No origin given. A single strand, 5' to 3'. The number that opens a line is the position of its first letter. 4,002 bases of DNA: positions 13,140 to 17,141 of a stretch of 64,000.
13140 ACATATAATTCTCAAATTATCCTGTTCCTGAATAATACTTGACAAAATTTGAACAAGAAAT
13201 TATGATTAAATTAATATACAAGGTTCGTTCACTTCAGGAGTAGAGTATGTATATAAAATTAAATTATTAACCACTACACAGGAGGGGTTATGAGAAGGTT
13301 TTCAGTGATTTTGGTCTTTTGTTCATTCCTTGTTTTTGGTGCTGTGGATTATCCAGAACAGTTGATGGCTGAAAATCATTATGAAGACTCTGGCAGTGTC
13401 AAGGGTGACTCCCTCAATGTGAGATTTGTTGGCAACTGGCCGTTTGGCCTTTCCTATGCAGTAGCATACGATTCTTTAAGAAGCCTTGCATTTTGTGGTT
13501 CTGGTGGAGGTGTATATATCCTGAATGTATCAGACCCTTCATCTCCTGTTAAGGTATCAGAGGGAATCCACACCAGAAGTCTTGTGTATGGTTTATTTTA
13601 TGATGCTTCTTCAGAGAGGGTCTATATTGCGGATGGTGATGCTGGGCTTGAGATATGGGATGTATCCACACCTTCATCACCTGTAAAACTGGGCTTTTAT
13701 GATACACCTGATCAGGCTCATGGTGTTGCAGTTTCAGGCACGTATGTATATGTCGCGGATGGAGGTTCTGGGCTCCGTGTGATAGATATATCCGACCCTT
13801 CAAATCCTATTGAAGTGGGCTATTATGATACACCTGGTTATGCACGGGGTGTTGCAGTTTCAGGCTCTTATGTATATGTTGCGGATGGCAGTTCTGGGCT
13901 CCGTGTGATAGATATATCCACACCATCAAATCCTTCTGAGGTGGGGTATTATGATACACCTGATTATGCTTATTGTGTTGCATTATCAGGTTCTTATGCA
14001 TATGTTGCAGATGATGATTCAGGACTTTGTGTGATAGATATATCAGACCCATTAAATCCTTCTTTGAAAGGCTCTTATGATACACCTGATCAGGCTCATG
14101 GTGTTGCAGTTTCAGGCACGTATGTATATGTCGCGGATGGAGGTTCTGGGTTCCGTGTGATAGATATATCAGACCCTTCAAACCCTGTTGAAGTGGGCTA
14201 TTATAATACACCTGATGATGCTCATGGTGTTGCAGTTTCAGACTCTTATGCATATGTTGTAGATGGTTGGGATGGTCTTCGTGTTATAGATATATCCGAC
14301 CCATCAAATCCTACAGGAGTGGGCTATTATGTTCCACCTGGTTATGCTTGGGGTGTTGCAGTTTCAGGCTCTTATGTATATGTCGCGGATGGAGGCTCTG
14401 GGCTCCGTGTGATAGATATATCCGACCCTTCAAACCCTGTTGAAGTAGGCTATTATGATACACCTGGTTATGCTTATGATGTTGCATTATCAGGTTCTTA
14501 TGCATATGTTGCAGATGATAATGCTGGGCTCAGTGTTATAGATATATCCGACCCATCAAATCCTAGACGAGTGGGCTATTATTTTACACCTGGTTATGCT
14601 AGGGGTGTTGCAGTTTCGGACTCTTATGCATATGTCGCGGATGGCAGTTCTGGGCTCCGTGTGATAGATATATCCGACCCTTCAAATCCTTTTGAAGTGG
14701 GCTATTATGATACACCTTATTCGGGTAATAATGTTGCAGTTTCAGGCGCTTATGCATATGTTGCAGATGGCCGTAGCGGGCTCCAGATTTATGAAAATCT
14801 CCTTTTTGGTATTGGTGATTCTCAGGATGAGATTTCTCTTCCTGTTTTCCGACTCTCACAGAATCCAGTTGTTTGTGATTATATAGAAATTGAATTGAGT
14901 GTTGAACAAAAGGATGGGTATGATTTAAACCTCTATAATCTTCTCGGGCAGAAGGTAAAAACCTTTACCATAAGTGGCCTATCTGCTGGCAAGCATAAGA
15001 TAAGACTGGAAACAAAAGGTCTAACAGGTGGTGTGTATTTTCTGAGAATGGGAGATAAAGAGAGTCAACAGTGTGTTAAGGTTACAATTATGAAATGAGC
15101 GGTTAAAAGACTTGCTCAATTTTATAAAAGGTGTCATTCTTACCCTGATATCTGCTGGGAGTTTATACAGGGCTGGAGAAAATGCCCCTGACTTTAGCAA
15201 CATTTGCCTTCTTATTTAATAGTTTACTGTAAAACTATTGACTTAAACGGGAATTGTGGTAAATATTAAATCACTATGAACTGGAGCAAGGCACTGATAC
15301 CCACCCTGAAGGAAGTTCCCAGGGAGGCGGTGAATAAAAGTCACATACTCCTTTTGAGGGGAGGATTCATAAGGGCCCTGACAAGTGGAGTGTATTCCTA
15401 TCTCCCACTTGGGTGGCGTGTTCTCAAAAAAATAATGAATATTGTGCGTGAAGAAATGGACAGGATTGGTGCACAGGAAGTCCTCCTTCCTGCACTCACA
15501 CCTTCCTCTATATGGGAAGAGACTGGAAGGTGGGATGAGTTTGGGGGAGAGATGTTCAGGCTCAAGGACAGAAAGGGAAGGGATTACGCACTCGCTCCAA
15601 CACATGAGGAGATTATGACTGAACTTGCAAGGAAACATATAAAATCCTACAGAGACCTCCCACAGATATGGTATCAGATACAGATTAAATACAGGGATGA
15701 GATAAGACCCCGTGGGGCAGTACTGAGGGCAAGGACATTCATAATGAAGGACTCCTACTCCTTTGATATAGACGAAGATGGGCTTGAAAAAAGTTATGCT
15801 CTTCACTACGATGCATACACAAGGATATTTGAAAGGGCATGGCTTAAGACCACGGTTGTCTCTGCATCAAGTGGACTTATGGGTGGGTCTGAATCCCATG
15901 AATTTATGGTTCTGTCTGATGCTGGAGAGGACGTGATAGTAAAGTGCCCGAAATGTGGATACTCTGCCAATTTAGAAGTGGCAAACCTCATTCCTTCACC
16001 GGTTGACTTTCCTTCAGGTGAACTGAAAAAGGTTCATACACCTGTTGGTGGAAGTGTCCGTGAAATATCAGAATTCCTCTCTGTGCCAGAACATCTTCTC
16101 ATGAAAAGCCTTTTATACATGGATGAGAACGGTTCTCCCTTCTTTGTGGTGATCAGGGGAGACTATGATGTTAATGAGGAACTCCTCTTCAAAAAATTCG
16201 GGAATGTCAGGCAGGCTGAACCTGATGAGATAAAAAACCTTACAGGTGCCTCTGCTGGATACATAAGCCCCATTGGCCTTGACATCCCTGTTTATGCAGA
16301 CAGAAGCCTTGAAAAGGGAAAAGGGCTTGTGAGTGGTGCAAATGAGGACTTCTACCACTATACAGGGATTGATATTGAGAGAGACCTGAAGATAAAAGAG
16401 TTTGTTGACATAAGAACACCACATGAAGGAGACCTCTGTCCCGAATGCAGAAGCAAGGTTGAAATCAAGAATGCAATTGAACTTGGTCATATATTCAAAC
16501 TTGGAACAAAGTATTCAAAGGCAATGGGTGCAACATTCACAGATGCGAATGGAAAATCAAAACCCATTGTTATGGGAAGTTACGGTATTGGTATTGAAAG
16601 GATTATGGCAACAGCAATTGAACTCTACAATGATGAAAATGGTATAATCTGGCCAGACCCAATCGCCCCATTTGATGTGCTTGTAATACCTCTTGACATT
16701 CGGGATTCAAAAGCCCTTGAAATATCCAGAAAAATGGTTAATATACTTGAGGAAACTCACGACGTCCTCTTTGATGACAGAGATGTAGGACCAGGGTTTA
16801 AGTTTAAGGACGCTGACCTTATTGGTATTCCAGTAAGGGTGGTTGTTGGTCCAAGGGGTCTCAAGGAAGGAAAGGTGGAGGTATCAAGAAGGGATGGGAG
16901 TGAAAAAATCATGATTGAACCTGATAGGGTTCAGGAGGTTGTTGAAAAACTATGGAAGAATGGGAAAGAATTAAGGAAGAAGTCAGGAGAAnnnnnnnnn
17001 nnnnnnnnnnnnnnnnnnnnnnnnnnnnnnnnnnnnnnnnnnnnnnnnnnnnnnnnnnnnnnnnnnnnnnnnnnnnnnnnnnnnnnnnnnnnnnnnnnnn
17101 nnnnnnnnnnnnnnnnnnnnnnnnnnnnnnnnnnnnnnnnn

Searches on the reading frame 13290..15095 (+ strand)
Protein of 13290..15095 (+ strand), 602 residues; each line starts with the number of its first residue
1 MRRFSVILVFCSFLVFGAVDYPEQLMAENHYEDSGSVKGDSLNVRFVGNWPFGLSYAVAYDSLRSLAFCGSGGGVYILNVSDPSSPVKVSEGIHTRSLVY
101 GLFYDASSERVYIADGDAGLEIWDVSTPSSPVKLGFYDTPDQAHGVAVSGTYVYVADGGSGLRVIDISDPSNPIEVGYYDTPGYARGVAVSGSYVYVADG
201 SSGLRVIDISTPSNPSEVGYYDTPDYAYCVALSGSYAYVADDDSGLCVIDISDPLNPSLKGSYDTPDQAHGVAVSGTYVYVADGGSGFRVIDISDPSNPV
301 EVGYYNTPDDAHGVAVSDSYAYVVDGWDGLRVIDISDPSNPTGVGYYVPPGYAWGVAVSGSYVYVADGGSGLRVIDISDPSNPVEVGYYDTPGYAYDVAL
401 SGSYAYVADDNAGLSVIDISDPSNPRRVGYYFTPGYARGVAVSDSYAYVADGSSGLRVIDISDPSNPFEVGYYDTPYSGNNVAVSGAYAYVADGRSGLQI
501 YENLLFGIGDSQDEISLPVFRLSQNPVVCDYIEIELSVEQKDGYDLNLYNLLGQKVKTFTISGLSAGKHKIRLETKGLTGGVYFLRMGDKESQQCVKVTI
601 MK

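Call 75: search_protein_families(library=pfam, proteins=[window:13290-15095:+], max_evalue=0.001)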
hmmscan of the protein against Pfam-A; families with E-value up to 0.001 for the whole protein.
window:13290-15095:+ (602 aa): 3 families
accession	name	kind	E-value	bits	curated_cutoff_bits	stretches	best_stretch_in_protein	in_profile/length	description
PF08309.17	LVIVD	-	4.2e-131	426.5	20.2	10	350-391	1-42/42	LVIVD repeat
PF09826.15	Beta_propel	-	2.1e-09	37.2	22.4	0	164-288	331-454/495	Beta propeller domain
PF18962.6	Por_Secre_tail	-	4e-06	27.5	27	1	525-600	4-75/75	Secretion system C-terminal sorting domain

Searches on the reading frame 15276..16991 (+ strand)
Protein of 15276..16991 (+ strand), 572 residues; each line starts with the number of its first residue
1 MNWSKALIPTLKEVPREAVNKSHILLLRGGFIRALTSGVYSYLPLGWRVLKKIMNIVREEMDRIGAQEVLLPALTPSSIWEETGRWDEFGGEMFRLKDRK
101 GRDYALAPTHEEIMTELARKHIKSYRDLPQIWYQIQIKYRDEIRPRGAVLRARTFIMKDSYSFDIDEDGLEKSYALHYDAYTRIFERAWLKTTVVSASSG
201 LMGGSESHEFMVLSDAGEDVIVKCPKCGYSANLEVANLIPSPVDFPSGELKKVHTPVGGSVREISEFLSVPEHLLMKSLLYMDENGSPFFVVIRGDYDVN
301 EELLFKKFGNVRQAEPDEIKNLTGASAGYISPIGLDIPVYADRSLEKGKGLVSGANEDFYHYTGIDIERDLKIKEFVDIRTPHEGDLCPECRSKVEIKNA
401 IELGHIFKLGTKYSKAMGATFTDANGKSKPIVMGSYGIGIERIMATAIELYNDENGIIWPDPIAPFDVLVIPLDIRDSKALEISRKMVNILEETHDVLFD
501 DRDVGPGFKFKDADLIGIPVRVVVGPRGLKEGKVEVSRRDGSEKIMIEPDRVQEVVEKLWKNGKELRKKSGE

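Call 75: search_protein_families(library=pfam, proteins=[window:15276-16991:+], max_evalue=0.001)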
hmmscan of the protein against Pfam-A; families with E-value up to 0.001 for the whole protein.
window:15276-16991:+ (572 aa): 4 families
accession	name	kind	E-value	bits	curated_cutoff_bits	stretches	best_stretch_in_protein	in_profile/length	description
PF00587.30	tRNA-synt_2b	-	3.8e-28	99.2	29.3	1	94-450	1-178/179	tRNA synthetase class II core domain (G, H, P, S and T)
PF03129.25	HGTP_anticodon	-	9.5e-19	67.8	21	1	467-558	1-93/94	Anticodon binding domain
PF04073.20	tRNA_edit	-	1.6e-18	67.4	25.5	1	260-361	6-112/123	Aminoacyl-tRNA editing domain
PF21344.3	Zn_ribbon_LysW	-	2.2e-06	27.6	27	0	215-239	15-37/46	Alpha-aminoadipate carrier protein LysW-like, globular domain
